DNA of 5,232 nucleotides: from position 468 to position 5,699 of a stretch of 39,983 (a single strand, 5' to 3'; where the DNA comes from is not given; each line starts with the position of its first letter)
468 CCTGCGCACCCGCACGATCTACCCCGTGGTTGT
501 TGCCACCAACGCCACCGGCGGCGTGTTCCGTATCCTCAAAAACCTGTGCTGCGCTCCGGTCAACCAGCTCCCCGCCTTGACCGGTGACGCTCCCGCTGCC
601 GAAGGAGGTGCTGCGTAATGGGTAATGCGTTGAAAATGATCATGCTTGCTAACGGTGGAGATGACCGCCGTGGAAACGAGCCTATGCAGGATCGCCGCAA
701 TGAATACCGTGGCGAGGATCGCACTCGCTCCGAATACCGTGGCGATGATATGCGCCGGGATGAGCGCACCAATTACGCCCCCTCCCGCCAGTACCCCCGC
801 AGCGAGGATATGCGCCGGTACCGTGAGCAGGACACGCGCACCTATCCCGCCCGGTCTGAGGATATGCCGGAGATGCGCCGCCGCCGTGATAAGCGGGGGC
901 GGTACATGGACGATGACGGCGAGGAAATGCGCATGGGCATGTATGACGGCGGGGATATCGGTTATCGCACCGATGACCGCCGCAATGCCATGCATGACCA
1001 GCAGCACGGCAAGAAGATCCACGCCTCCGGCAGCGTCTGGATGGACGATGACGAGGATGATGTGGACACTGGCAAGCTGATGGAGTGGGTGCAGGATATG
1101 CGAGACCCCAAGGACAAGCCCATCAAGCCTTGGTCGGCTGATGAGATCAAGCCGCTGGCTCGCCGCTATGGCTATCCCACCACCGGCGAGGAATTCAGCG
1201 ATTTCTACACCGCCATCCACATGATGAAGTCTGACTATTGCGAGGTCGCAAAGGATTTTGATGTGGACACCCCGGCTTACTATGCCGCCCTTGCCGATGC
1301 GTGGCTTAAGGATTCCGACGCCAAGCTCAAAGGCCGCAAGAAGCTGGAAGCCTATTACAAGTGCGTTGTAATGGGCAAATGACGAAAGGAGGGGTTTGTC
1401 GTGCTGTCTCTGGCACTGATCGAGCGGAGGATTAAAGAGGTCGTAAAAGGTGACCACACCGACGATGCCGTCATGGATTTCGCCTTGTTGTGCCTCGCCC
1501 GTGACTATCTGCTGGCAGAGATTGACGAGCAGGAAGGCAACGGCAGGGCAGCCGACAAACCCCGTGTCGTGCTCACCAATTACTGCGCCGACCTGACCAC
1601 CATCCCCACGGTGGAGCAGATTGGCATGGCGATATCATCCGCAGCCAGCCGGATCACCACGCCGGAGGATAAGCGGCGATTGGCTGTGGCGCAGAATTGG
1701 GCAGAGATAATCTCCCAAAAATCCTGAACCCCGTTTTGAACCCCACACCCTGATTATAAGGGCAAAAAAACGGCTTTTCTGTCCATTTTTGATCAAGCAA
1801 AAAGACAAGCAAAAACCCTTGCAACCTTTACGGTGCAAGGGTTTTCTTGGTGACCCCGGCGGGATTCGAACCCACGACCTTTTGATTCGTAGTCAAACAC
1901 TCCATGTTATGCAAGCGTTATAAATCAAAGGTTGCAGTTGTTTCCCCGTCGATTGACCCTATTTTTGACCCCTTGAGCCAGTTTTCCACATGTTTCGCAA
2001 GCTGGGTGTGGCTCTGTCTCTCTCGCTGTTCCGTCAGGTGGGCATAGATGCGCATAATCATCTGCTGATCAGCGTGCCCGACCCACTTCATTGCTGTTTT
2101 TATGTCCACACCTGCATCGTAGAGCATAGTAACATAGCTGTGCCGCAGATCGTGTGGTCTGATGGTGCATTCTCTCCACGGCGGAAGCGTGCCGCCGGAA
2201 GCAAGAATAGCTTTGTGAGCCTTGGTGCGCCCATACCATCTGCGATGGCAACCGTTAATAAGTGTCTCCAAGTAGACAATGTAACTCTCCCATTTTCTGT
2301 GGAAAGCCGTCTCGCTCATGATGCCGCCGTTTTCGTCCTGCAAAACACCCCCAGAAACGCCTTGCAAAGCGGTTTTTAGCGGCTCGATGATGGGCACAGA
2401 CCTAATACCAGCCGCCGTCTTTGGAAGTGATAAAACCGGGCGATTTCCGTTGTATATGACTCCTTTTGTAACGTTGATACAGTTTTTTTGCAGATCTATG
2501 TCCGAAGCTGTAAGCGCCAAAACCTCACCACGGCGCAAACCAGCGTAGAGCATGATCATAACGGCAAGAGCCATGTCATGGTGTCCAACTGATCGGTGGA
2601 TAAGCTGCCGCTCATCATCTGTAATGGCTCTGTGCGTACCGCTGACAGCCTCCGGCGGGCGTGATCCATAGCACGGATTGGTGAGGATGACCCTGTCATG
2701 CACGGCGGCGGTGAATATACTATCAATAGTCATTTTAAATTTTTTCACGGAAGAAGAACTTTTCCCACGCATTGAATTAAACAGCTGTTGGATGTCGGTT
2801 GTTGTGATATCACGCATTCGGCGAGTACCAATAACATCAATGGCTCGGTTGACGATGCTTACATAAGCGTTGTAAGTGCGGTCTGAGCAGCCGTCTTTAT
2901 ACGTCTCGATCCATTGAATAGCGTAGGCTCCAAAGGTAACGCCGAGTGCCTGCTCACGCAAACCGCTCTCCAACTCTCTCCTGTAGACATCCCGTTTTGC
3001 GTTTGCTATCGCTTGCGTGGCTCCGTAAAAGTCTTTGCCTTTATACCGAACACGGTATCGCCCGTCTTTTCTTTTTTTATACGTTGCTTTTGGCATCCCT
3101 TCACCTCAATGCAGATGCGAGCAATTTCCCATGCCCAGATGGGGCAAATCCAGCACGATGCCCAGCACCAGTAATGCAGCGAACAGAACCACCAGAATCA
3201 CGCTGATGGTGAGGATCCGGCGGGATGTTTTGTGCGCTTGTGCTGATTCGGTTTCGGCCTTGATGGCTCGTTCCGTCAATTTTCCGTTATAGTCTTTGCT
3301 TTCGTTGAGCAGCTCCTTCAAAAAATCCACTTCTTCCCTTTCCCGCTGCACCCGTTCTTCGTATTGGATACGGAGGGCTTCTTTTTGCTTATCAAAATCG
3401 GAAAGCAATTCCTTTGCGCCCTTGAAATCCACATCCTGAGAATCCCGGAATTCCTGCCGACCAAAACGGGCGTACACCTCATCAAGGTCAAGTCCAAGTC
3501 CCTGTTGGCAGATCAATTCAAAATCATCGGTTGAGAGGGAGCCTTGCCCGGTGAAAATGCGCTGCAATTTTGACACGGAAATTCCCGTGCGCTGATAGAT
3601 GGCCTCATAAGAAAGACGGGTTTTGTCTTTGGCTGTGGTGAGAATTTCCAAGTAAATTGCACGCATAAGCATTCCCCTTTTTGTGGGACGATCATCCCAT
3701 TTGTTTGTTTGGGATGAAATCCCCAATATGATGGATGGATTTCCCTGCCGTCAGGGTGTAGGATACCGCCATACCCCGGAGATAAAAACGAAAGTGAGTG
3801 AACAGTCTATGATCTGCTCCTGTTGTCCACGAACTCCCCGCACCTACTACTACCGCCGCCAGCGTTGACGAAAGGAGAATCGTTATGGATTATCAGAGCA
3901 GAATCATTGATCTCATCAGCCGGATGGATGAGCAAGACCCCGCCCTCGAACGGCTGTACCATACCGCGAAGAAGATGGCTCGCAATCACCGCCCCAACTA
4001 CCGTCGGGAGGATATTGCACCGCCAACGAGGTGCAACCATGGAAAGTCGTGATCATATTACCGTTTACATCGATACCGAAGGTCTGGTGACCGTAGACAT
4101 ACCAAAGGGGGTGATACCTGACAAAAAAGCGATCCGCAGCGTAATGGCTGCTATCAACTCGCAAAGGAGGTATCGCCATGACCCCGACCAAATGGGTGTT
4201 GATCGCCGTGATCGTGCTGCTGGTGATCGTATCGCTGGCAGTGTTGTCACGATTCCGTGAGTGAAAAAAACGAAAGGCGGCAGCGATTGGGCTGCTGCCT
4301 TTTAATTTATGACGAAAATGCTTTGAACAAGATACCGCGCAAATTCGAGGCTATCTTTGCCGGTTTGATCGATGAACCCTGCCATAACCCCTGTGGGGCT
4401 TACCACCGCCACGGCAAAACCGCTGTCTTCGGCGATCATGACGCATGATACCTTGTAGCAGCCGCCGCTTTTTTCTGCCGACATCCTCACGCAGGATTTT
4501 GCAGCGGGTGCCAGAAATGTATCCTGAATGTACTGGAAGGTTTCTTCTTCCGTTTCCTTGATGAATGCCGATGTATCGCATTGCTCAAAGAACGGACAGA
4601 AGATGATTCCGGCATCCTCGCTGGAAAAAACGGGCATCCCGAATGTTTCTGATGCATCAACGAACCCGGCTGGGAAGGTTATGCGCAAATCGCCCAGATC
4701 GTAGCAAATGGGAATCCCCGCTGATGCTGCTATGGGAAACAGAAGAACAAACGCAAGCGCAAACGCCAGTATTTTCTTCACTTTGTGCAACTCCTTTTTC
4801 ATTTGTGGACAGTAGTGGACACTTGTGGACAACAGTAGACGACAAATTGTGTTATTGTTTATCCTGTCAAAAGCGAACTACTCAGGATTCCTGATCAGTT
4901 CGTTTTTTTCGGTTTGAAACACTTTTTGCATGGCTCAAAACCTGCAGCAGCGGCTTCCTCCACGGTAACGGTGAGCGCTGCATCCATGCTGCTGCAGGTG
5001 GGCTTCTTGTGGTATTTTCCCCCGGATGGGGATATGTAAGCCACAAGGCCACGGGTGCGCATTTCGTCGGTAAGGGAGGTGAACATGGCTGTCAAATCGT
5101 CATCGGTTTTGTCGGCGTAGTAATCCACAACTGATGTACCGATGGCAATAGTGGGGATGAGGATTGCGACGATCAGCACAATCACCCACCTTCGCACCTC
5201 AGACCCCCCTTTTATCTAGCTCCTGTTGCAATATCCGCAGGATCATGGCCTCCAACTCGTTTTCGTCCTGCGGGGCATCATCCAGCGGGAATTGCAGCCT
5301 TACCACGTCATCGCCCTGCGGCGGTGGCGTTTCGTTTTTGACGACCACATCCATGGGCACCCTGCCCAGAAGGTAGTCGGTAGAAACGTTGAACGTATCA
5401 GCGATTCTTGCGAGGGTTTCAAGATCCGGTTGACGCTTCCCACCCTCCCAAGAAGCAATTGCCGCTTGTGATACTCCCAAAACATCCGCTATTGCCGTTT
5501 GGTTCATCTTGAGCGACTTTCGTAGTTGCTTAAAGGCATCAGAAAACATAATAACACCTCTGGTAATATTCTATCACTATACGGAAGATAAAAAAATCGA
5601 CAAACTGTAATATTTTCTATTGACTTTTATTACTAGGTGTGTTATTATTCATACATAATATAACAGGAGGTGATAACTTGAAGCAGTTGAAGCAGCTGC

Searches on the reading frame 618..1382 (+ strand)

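Call 20: search_protein_families(library=phrogs, proteins=[window:618-1382:+], max_evalue=0.001)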
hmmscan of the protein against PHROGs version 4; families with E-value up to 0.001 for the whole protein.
window:618-1382:+ (254 aa): 0 families

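Call 103: search_protein_families(library=pfam, proteins=[window:618-1382:+], max_evalue=0.01)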
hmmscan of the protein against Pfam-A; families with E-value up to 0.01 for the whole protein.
window:618-1382:+ (254 aa): 1 family
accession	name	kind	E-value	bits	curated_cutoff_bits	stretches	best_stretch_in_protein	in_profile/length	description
PF25223.1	DUF7841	-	3.2e-14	53.6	25.2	1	150-245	17-111/114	Domain of unknown function (DUF7841)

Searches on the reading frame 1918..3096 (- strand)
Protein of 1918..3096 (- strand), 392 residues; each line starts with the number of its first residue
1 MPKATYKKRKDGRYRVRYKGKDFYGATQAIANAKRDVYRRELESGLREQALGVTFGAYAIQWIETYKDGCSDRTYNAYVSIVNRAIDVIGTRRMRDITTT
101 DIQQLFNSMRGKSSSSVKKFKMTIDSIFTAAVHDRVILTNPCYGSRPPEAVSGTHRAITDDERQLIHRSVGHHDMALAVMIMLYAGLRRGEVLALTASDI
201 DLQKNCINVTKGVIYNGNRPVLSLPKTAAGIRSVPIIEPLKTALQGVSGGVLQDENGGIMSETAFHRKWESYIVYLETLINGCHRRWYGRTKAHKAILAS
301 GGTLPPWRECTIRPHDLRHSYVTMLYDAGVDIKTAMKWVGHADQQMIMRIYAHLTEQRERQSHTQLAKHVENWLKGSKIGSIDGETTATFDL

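Call 19: search_protein_families(library=phrogs, proteins=[window:1918-3096:-], max_evalue=0.001)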
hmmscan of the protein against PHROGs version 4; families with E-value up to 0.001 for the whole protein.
window:1918-3096:- (392 aa): 6 families
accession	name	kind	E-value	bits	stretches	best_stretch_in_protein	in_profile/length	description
phrog_1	-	integration and excision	2.1e-71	243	1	7-376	117-457/611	integrase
phrog_216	-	integration and excision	1.5e-25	90.9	2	311-375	181-245/301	integrase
phrog_7685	-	integration and excision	1.3e-13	52.1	1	312-366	181-235/240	integrase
phrog_7244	-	integration and excision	2.4e-09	37.9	1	25-200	42-223/263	integrase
phrog_26960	-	unknown function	6.3e-06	27.5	1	45-123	60-142/146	-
phrog_23783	-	integration and excision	0.00012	23.1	1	46-149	53-156/162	integrase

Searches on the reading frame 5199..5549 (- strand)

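Call 19: search_protein_families(library=phrogs, proteins=[window:5199-5549:-], max_evalue=0.001)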
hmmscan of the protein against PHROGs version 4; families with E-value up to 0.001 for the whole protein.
window:5199-5549:- (116 aa): 24 families
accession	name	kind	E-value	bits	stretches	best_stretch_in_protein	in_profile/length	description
phrog_8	-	transcription regulation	1.1e-22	82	1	1-64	76-139/346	transcriptional regulator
phrog_4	-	transcription regulation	4.9e-14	53.1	1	2-82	137-211/400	transcriptional repressor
phrog_3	-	transcription regulation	7.3e-11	43.5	1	1-74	88-161/430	transcriptional repressor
phrog_2967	-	transcription regulation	2.3e-10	41.4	1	2-65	11-74/225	transcriptional regulator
phrog_2439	-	transcription regulation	6.8e-10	39.3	1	4-64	10-70/367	transcriptional regulator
phrog_7241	-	transcription regulation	9.2e-10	39.6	1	7-61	67-121/122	transcriptional regulator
phrog_1373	-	transcription regulation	2.5e-09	38.3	1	4-63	66-125/166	transcriptional regulator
phrog_5823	-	transcription regulation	3.9e-09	37.1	1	6-73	11-79/404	transcriptional regulator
phrog_2328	-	transcription regulation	1e-08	36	1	9-85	23-93/128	transcriptional repressor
phrog_2104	-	unknown function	6.4e-07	30.5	1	7-45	45-83/103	-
phrog_1994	-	DNA, RNA and nucleotide metabolism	8.6e-07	30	1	5-62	3-60/170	DNA binding protein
phrog_34939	-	unknown function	4.6e-06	27.4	1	8-64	16-73/280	-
phrog_638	-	transcription regulation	8.2e-06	26.7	1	16-67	19-70/145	transcriptional regulator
phrog_3037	-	transcription regulation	9.7e-06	26.5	1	18-62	32-76/189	transcriptional repressor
phrog_7950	-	transcription regulation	1.9e-05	25.6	1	5-39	11-48/68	transcriptional repressor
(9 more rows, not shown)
